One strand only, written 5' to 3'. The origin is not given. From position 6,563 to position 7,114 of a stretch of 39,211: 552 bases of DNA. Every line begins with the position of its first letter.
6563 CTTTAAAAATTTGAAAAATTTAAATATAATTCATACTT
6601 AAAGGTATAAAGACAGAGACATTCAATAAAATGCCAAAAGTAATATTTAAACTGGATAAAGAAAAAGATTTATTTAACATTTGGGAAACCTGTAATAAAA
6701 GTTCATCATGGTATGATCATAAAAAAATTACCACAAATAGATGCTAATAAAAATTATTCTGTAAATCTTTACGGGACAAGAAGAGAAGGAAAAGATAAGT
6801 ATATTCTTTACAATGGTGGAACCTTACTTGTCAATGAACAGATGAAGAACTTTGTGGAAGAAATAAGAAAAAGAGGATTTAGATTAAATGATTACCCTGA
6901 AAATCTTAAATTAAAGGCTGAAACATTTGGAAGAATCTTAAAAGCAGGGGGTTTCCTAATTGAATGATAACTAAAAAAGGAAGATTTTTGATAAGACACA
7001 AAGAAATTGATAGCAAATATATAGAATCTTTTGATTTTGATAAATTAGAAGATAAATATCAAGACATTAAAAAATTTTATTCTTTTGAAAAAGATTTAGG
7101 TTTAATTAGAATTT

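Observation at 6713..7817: Second Cys-rich peptide, translationally coupled to a gluzincin peptidase and a small RRE-like protein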

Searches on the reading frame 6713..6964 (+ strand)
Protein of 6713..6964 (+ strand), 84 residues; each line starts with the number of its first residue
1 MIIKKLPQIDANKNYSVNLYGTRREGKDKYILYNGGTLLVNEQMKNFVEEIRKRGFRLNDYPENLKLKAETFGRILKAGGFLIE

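Call 3: search_protein_families(library=pfam, proteins=[window:6713-6964:+], max_evalue=0.1)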
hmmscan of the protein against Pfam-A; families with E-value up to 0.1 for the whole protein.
window:6713-6964:+ (84 aa): 1 family
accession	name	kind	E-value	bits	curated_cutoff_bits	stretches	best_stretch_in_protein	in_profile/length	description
PF00388.25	PI-PLC-X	-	0.0083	16.2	23.1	1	25-70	49-95/144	Phosphatidylinositol-specific phospholipase C, X domain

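Call 4: search_protein_families(library=ncbifam, proteins=[window:6713-6964:+], max_evalue=0.1)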
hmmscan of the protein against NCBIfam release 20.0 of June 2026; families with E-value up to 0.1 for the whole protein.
window:6713-6964:+ (84 aa): 1 family
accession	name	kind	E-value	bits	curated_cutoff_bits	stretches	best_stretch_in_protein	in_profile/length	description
TIGR04133.1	rSAM_w_lipo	hypoth_equivalog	0.033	13.1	425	1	23-79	69-125/350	TIGR04133 family radical SAM/SPASM protein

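Call 17: find_homologous_proteins(query=window:6713-6964:+, max_evalue=0.001)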
Query window:6713-6964:+ (84 aa): 1 proteins with E <= 0.001 among 2 candidates.
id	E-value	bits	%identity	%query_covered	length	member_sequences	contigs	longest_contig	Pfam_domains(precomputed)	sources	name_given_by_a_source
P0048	7.5e-48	178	100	100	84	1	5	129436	-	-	-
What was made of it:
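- Tried and rejected: With the 84-aa ORF it found only the ORF itself (call 17).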

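Call 30: search_solved_structures(query=A3, max_evalue=10, show_alignments=3)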
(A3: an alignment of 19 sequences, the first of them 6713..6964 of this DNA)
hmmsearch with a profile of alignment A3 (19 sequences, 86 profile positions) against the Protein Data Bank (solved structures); distinct sequences matched with E-value up to 10: 4.
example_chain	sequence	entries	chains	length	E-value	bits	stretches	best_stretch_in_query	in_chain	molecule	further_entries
9fhb_C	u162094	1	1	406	0.0041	20.6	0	10-44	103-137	Haptoglobin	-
9fnm_A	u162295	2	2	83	0.54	13.8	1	10-44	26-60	Isoform 2 of Haptoglobin alpha chain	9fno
5bnd_A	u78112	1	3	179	0.78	13.3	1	11-78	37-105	ABC transporter, ATP-binding protein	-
9y6s_4L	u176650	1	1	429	1.7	12.2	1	27-48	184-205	LIM zinc-binding domain-containing protein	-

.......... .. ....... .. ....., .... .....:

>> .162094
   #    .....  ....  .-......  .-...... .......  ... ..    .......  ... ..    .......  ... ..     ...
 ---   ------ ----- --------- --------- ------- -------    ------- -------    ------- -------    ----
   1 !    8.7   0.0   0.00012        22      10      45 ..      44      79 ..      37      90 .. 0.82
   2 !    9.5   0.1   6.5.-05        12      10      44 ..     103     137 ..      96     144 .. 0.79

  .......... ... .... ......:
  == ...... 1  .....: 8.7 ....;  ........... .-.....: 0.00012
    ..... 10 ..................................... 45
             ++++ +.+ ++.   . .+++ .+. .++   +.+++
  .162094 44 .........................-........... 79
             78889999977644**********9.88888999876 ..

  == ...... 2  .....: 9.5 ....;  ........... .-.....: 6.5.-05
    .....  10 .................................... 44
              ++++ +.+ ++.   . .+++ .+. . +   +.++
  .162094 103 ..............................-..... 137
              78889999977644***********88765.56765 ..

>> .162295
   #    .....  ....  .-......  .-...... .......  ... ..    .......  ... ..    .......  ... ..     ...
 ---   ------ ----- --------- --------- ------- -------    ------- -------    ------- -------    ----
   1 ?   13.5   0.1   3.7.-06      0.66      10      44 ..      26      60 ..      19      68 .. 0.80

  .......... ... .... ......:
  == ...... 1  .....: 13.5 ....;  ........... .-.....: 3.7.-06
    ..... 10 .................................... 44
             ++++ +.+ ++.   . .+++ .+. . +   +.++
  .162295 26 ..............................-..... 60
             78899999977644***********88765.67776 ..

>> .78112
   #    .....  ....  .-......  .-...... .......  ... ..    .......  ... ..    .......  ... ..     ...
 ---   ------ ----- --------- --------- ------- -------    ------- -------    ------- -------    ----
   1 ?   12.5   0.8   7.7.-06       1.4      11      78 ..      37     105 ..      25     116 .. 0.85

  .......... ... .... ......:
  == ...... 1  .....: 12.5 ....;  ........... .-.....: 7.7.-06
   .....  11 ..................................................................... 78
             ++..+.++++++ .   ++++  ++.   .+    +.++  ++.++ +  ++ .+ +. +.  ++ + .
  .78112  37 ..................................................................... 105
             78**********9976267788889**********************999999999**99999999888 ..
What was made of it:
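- On RiPP recognition element (PqqD-like, PF05402) as a discrete protein: No RRE protein was found in the PDB profile search (call 30).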

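Call 31: search_protein_families(library=pfam, alignment_id=A3, max_evalue=1)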
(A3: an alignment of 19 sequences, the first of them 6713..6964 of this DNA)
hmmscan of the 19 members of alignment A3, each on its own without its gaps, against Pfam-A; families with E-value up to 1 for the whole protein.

A. member 1, window:6713-6964:+ (84 aa): 2 families
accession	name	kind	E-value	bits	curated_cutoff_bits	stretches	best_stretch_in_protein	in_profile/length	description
PF00388.25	PI-PLC-X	-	0.0083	16.2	23.1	1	25-70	49-95/144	Phosphatidylinositol-specific phospholipase C, X domain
PF03971.19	IDH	-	0.12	11.2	25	1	42-70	87-115/734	Monomeric isocitrate dehydrogenase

B. families by the number of members that match (of 19 scanned): 8 families
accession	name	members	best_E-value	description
PF00388.25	PI-PLC-X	4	0.0083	Phosphatidylinositol-specific phospholipase C, X domain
PF00318.25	Ribosomal_S2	1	0.012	Ribosomal protein S2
PF24253.1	DUF7454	1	0.035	Domain of unknown function (DUF7454)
PF13970.12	DUF4221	1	0.052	Domain of unknown function (DUF4221)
PF21248.3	SoFic-like_C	1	0.083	Protein adenylyltransferase SoFic-like, C-terminal domain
PF04354.18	ZipA_C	1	0.099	ZipA, C-terminal FtsZ-binding domain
PF03971.19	IDH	1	0.12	Monomeric isocitrate dehydrogenase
PF07679.22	I-set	1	0.19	Immunoglobulin I-set domain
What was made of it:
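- Tried and rejected: The top hit, haptoglobin, is spurious (calls 30, 31).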

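Call 43: search_protein_representatives(protein=window:6713-6964:+)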
Query: 84 residues. Proteins with E-value up to 0.001 (for the whole library): 9; up to 1e-10: 0; up to 1e-30: 0. The best 9 are listed.
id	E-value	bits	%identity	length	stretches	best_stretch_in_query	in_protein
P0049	9.4e-08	48.6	39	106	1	4-83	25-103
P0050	3.8e-07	46.7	41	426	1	7-83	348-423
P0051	1.3e-06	45.0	42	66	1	29-83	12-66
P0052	1.4e-06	44.9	37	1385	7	21-55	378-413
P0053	3.6e-06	43.6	61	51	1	3-40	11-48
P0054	4.4e-06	43.3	37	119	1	8-82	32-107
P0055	1.3e-05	41.8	39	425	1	9-82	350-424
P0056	4.4e-05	40.1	33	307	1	3-83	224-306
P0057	9.9e-04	35.8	37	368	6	25-46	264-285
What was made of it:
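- Tried and rejected: The exhaustive phmmer search was needed (call 43).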

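Call 57: predict_structure(alignment_id=A4)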
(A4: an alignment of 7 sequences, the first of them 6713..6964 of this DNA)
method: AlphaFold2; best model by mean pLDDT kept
length: 84 residues; sequences in the alignment: 7
mean_pLDDT: 87.9   pTM: 0.71
mean pLDDT of the five models: 87.9, 86.3, 85.3, 84.4, 84.3
residues with pLDDT >= 90: 45; 70-90: 34; 50-70: 2; < 50: 3
segments of 3 or more residues with pLDDT < 50: 1-3
pLDDT, mean of each block of 10 residues (from residue 1): 69 91 91 91 92 90 90 90 90
secondary structure, 60 per line:
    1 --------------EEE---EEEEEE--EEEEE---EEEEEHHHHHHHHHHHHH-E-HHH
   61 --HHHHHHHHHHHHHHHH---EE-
elements in order: E15-17 E21-26 E29-33 E37-41 H42-54 H63-78
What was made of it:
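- On RiPP recognition element (PqqD-like, PF05402) as a discrete protein: It has strands at 21-26, 29-33 and 37-41, helices at 42-54 and 63-78, and a short turn between them (call 57).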

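Call 60: fold_search(model_id=the predicted structure, library=pdb)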
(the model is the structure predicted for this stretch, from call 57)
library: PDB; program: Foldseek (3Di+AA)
matches with E <= 10: 123; with E <= 0.001: 0
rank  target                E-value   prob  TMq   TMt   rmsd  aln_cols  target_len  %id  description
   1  6gri_2                1.1e-01  0.97  0.54  0.20   4.1        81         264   17  E. coli Microcin synthetase McbBCD complex (released 2019-01-30)
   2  4y33_A                2.9e-01  0.97  0.68  0.15   4.2        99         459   14  Crystal of NO66 in complex with Ni(II)and N-oxalylglycine (NOG) (released 2015-10-07)
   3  5gw1_B                4.3e-01  0.07  0.20  0.12  14.0        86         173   10  Crystal structure of SNX16 PX-Coiled coil in space group P212121 (released 2017-09-13)
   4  3dee                  6.2e-01  0.44  0.53  0.26   7.2       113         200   10  CRYSTAL STRUCTURE OF A PUTATIVE REGULATORY PROTEIN INVOLVED IN TRANSCRIPTION (NGO1945) FROM NEISSERIA GONORRHOEAE FA 109 (released 2008-08-05)
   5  5gw1_F                8.5e-01  0.04  0.20  0.11  13.5        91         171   14  Crystal structure of SNX16 PX-Coiled coil in space group P212121 (released 2017-09-13)
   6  4bu2                  1.0e+00  0.72  0.63  0.17   3.9        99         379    9  60S ribosomal protein L27A histidine hydroxylase (MINA53) in complex with Ni(II) and 2-oxoglutarate (2OG) (released 2014-05-14)
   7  4cck_C                1.1e+00  0.77  0.66  0.15   3.5        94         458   14  60S ribosomal protein L8 histidine hydroxylase (NO66) in complex with Mn(II) and N-oxalylglycine (NOG) (released 2014-05-14)
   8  6is0_A                1.2e+00  0.18  0.35  0.09   8.3        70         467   16  Crystal structure of the zebrafish cap-specific adenosine methyltransferase bound to SAH and m7G-capped RNA (released 2018-12-05)
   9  3efx_F                1.2e+00  0.07  0.21  0.20   6.1        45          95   20  Novel binding site identified in a hybrid between cholera toxin and heat-labile enterotoxin, 1.9A crystal structure re (released 2008-09-23)
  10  4ccm_B                1.4e+00  0.66  0.63  0.14   3.4        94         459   14  60S ribosomal protein L8 histidine hydroxylase (NO66) in complex with Mn(II), N-oxalylglycine (NOG) and 60S ribosomal  (released 2014-05-14)
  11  5gw1_D                1.6e+00  0.04  0.20  0.11  13.6        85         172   10  Crystal structure of SNX16 PX-Coiled coil in space group P212121 (released 2017-09-13)
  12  6iry                  1.7e+00  0.16  0.35  0.09   8.6        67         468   16  Crystal structure of the zebrafish cap-specific adenosine methyltransferase bound to SAH (released 2018-12-05)
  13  6irz                  1.8e+00  0.15  0.35  0.09   8.7        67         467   16  Crystal structure of the zebrafish cap-specific adenosine methyltransferase bound to SAH and m7G-capped RNA (released 2018-12-05)
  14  6irx                  1.9e+00  0.14  0.35  0.08   8.5        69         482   17  Crystal structure of the zebrafish cap-specific adenosine methyltransferase (released 2018-12-05)
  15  8a1q_A                1.9e+00  0.03  0.15  0.18   8.0        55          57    7  HIV-1 Integrase Catalytic Core Domain and C-Terminal Domain in Complex with Allosteric Integrase Inhibitor STP0404 (Pi (released 2023-02-01)
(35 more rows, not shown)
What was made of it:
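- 6713..6967 (+): 84-aa ORF. Codons 3-84 correspond to the C-terminal RRE-like domain (residues ~348-429) of the cognate radical SAM/SPASM maturase. The ATG and the first two codons come from the other gene, read out of frame. It contains no Cys and no Fe-S motif. Foldseek best matches are McbB, NisB, LynD and winged-helix domains, all with E >= 0.1 (calls 57, 60).
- Closest known: RiPP recognition elements. Same: NisB and LynD are among the few matches with TMq above 0.5 (call 60).
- The 84-aa model has an RRE-like fold (calls 57, 60).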
